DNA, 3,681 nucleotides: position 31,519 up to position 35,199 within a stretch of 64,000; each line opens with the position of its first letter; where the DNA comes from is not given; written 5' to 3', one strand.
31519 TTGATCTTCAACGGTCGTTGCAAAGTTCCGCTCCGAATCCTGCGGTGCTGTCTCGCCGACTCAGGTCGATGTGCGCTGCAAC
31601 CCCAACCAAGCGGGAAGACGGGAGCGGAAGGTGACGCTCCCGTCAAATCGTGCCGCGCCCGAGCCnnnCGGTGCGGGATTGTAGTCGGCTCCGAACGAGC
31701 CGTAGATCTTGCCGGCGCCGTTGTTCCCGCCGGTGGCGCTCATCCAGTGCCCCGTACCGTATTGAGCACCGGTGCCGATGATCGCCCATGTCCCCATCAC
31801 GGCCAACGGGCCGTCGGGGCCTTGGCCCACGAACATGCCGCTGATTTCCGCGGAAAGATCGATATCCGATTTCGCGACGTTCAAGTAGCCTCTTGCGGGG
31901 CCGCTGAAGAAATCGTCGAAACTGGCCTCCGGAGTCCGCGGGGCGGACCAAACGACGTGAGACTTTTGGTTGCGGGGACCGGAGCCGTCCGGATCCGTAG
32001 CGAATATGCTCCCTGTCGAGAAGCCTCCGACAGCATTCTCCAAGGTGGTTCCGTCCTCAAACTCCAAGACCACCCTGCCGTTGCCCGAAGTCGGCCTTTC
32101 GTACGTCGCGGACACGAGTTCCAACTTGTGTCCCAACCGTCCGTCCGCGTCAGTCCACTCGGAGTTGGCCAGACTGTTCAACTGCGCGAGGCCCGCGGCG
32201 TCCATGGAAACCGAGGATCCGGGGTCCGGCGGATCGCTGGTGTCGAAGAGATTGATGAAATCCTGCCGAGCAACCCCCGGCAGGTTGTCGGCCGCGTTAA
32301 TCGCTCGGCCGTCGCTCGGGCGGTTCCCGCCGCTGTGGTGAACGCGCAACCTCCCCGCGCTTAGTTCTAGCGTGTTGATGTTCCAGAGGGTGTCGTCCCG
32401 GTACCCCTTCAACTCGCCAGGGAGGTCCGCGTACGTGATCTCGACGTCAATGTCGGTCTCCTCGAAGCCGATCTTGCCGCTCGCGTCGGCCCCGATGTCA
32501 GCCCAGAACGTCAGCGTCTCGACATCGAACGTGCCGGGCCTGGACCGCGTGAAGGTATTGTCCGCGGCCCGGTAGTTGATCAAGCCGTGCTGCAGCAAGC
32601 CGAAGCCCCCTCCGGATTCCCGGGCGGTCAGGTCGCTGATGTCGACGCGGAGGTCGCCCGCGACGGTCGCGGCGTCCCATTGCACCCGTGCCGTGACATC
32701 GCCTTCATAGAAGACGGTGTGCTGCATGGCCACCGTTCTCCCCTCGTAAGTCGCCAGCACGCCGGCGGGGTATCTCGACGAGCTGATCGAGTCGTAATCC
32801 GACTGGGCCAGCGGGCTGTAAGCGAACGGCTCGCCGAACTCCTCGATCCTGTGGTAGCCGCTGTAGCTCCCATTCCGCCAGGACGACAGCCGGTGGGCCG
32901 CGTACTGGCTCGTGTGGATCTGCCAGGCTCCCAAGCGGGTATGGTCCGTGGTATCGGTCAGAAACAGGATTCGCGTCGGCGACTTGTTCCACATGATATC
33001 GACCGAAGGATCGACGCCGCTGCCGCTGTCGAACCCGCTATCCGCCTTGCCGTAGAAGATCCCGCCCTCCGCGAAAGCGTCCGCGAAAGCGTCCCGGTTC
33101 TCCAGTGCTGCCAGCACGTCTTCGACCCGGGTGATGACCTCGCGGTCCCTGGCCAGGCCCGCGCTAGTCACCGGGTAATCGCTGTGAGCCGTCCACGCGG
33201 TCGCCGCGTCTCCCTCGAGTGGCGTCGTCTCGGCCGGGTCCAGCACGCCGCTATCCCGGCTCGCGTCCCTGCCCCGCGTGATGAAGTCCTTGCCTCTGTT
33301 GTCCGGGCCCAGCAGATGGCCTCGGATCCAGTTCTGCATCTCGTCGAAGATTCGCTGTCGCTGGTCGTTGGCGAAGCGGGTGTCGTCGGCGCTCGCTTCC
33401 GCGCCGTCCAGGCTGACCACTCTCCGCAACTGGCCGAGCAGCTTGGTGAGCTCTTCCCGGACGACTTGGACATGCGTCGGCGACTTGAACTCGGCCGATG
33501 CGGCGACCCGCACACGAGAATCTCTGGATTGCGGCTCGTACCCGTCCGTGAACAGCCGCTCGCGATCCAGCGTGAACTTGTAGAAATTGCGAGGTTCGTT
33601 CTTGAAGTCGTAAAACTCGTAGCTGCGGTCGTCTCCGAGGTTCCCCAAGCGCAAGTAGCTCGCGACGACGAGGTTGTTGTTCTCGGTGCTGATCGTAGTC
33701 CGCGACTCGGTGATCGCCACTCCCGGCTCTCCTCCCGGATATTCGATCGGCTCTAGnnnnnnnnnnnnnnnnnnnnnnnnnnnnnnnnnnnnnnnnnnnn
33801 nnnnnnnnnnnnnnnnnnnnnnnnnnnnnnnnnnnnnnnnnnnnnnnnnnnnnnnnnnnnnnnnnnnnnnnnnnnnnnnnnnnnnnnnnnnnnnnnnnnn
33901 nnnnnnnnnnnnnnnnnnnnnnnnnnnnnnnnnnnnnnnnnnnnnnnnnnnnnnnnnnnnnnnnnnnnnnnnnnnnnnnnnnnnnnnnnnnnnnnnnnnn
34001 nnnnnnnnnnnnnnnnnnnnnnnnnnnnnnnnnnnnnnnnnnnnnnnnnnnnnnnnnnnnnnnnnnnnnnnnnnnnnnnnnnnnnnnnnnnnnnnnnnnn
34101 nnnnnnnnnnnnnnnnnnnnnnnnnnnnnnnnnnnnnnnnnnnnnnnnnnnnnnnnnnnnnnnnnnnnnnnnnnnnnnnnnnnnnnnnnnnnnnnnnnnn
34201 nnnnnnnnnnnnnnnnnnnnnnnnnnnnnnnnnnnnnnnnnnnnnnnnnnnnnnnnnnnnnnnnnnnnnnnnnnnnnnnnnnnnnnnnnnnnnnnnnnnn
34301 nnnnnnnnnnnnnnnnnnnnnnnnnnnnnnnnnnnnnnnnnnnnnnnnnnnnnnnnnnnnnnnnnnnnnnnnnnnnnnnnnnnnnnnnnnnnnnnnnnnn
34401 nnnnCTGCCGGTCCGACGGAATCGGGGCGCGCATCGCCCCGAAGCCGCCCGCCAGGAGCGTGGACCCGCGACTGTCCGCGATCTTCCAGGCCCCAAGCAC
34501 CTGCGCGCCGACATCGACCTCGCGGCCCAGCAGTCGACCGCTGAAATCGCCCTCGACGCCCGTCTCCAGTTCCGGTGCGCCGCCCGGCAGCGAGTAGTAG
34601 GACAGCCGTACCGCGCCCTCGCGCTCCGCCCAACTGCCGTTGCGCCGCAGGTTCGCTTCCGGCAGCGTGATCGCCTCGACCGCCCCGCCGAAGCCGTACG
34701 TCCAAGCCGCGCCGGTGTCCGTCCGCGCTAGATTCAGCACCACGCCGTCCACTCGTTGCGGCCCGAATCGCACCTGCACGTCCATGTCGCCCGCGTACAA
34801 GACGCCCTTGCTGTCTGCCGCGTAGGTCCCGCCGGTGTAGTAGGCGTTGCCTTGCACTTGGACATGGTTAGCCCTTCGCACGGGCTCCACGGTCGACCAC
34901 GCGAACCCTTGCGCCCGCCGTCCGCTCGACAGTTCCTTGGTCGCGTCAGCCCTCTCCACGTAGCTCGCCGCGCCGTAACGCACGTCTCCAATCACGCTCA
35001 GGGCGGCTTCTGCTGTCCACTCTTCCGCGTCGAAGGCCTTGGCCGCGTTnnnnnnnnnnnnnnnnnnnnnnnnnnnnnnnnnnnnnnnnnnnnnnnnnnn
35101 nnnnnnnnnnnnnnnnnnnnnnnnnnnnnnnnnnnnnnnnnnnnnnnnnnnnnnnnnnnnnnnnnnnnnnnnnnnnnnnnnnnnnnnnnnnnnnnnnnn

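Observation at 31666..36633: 1655-aa secreted giant protein: two TbpB/fHbp-type beta-barrel modules in an atypical context plus an N-terminal repeat array I cannot assign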

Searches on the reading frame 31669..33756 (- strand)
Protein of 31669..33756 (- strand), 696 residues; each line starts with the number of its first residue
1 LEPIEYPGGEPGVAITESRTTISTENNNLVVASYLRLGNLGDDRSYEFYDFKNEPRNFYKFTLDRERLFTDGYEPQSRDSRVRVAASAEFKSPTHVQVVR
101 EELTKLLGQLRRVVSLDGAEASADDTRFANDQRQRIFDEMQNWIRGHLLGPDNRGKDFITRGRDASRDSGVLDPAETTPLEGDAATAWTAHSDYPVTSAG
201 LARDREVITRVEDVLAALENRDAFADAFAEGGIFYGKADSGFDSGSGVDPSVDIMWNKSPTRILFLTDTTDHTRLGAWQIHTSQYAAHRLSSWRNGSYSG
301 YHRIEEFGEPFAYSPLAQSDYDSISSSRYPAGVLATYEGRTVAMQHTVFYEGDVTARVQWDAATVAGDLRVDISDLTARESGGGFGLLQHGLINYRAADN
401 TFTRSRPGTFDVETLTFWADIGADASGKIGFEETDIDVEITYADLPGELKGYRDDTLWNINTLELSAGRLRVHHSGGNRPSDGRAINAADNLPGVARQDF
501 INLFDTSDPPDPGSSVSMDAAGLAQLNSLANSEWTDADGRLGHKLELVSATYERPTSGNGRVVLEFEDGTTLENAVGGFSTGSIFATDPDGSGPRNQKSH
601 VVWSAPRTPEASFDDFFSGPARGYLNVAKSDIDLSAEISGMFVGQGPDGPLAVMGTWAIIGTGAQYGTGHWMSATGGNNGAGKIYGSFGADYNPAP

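Call 27: predict_structure(alignment_id=A2)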
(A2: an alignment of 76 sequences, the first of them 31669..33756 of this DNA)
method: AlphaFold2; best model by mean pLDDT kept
length: 696 residues; sequences in the alignment: 76
mean_pLDDT: 76.3   pTM: 0.76
mean pLDDT of the five models: 76.3, 75.9, 74.8, 73.9, 73.2
residues with pLDDT >= 90: 270; 70-90: 180; 50-70: 125; < 50: 121
segments of 3 or more residues with pLDDT < 50: 1-16, 36-56, 155-168, 237-241, 292-299, 454-457, 478-486, 538-543, 584-604, 663-666, 676-680
pLDDT, mean of each block of 10 residues (from residue 1): 33 53 81 56 37 52 90 87 89 93 97 95 96 95 88 51 45 67 92 91 95 96 92 64 55 89 94 95 80 48 64 96 95 97 90 98 98 94 79 73 78 96 97 93 77 53 77 60 50 67 85 91 86 54 69 82 73 58 46 36 52 71 66 80 96 95 52 55 87 81
secondary structure, 60 per line:
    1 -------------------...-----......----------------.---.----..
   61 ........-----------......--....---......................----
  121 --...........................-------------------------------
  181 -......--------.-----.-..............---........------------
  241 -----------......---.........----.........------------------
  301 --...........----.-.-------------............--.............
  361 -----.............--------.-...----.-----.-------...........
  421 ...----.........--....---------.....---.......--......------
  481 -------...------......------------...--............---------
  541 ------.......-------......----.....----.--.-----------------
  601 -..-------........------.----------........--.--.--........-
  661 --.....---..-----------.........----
elements in order (helices of 4 or more, strands of 3 or more residues): E20-22 E28-33 E59-64 H65-68 H80-85 E88-91 H95-116 H123-149 H182-187 H204-217 H221-228 H252-257 E261-269 E274-282 E303-313 E334-345 E348-360 E366-378 E389-391 E410-423 E428-436 E439-442 H453-456 E460-466 E469-474 E497-502 E515-517 H520-531 E547-553 E561-566 E571-575 H611-618 E636-643 E652-659 H663-667 E684-692
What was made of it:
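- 31870..32622 (-): Variable beta-rich insert inside barrel 2, aa ~1338-1588. Call 27 (mixed pLDDT, 36-97).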

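Call 30: fold_search(model_id=the predicted structure, library=pdb)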
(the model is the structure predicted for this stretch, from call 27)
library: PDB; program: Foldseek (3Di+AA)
matches with E <= 10: 308; with E <= 0.001: 0
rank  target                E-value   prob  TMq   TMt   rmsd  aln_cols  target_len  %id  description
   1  8bk2_B                1.7e-03  0.99  0.14  0.47  18.4       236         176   12  X-ray structure of meningococcal factor H binding protein variant 2 in complex with a specific and bactericidal human  (released 2023-11-22)
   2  8bk2_A                2.8e-02  0.60  0.11  0.35  14.3       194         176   15  X-ray structure of meningococcal factor H binding protein variant 2 in complex with a specific and bactericidal human  (released 2023-11-22)
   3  6cuj_A                9.4e-02  0.25  0.10  0.31   9.8       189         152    8  Crystal structure of the C-terminal domain of neisserial heparin binding antigen (NHBA) (released 2018-09-26)
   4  5fq6_B                1.2e-01  0.04  0.09  0.07  27.5       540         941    9  Crystal structure of the SusCD complex BT2261-2264 from Bacteroides thetaiotaomicron (released 2016-12-21)
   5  9n59_A                2.0e-01  0.05  0.08  0.10  30.7       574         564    8  CryoEM structure of the Azotobacter vinelandii flagellar filament (released 2025-07-16)
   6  3rfz_E                2.6e-01  0.03  0.07  0.07  29.4       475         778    8  Crystal structure of the FimD usher bound to its cognate FimC:FimH substrate (released 2011-06-01)
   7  5w5y_O                2.6e-01  0.02  0.07  0.07  24.0       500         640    8  RNA polymerase I Initial Transcribing Complex (released 2017-07-26)
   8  3slt                  2.6e-01  0.02  0.07  0.11  28.9       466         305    8  Pre-cleavage Structure of the Autotransporter EspP - N1023S Mutant (released 2011-11-16)
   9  6cuj_B                2.9e-01  0.20  0.10  0.33   8.8       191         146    8  Crystal structure of the C-terminal domain of neisserial heparin binding antigen (NHBA) (released 2018-09-26)
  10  8wjb_A                3.4e-01  0.02  0.07  0.10  24.6       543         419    8  Structural insights into the Langya virus attachment glycoprotein (released 2024-10-02)
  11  4ghb_A                4.0e-01  0.03  0.07  0.15  23.0       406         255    8  Crystal structure of a porin-like protein (BACUNI_01323) from Bacteroides uniformis ATCC 8492 at 2.32 A resolution (released 2012-08-29)
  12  4ghb_B                4.2e-01  0.03  0.07  0.15  21.6       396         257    8  Crystal structure of a porin-like protein (BACUNI_01323) from Bacteroides uniformis ATCC 8492 at 2.32 A resolution (released 2012-08-29)
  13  8ypt_C                4.4e-01  0.04  0.12  0.10  25.3       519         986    9  Cryo-EM structure of BfUbb-ButCD complex (released 2024-09-25)
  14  2zf3_B                5.1e-01  0.04  0.05  0.15  20.1       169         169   11  Crystal Structure of VioE (released 2008-01-01)
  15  3u8p_A                5.6e-01  0.06  0.10  0.15  22.5       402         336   10  Cytochrome b562 integral fusion with EGFP (released 2012-08-29)
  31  5yvf_A                1.1e+00  0.03  0.08  0.14  15.8       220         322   13  Crystal structure of BFA1 (released 2018-08-08)
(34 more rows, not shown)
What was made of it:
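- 31669..32757 (-): Barrel 2, aa 1293-1655, split. The N-terminal strands are aa ~1293-1337 and the C-terminal strands aa ~1589-1655, ending in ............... Foldseek best hit is fHbp 8bk2_B, E 1.7e-3, probability 0.99 (call 30).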

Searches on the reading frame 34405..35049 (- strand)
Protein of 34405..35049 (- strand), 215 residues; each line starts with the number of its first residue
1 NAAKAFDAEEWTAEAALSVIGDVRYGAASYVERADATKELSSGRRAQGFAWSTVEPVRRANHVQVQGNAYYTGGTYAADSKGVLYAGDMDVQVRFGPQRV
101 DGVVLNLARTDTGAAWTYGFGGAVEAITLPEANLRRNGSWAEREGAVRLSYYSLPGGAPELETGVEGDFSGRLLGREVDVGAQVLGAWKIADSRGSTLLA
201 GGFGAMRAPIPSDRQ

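Call 39: search_solved_structures(query=A4, max_evalue=10, show_alignments=3)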
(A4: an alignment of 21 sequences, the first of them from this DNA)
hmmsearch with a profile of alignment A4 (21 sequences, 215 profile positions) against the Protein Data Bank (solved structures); distinct sequences matched with E-value up to 10: 1.
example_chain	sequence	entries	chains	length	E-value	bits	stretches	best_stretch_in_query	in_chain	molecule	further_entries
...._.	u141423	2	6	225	0.17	14.9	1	85-196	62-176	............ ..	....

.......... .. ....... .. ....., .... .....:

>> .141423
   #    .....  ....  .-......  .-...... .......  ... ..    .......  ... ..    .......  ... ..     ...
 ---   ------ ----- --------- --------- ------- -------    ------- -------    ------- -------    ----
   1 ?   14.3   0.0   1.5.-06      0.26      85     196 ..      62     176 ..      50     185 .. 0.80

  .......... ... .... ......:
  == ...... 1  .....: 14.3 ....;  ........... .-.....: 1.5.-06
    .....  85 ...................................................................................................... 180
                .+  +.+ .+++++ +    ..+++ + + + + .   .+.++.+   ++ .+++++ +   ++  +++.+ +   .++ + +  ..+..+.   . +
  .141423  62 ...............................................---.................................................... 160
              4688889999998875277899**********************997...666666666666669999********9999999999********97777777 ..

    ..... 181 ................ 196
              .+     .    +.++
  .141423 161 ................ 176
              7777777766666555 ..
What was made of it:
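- Tried and rejected: A barrel-1 profile against PDB sequences gave only a chance hit, arenavirus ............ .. at E 0.17 (call 39).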

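Call 40: search_protein_families(library=pfam, alignment_id=A4, max_evalue=1)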
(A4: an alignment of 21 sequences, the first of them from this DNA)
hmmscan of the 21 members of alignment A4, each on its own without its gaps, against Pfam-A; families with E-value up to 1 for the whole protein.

A. member 1, seq(215 aa): 1 family
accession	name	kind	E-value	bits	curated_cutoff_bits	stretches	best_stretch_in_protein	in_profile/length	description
PF17764.6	PriA_3primeBD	-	0.21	11.9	22.7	1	89-111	26-48/96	3'DNA-binding domain (3'BD)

B. families by the number of members that match (of 21 scanned): 6 families
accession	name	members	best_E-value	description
PF08794.16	FHBP_C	6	0.0029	Factor H binding protein, C-terminal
PF17909.6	Htr2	1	0.034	Htr2 transmembrane domain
PF04442.19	CtaG_Cox11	1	0.041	Cytochrome c oxidase assembly protein CtaG/Cox11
PF11141.13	DUF2914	1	0.058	Protein of unknown function (DUF2914)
PF17764.6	PriA_3primeBD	1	0.21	3'DNA-binding domain (3'BD)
PF08412.15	Ion_trans_N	1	0.25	Ion transport protein N-terminal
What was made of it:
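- On T11SS (Slam) cargo / TbpB-fHbp-hemophilin superfamily: FHBP_C is hit at E>=0.003 in 6 of 21 barrel-1 sequences (call 40).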

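Call 76: search_protein_representatives(alignment_id=A4)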
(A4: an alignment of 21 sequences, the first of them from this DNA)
Query: 21 sequences, 215 profile positions. Proteins with E-value up to 0.001 (for the whole library): 352; up to 1e-10: 274; up to 1e-30: 195. The best 150 are listed.
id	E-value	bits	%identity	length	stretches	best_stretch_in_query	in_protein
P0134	1.1e-91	322.8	-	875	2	2-213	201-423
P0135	1.5e-84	299.5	-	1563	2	2-214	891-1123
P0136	1.5e-84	299.5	-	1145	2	2-214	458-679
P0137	1.2e-81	290.0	-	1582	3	1-210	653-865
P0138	2.3e-81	289.1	-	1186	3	2-213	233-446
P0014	3.6e-80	285.2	-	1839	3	1-212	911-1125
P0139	5.1e-80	284.7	-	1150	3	43-214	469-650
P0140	2.1e-79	282.7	-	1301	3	1-213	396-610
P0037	8.7e-79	280.6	-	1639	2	2-213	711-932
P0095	1.5e-77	276.6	-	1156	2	2-214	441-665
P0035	1.8e-77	276.4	-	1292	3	1-213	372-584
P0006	4.3e-77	275.1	-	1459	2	1-214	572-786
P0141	4.9e-77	274.9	-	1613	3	2-211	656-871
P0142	9.0e-77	274.1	-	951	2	1-213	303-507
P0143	1.3e-76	273.5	-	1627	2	1-213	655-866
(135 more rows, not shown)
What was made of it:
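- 352 representatives at E<=1e-3 among 1.84e9 proteins (call 76).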
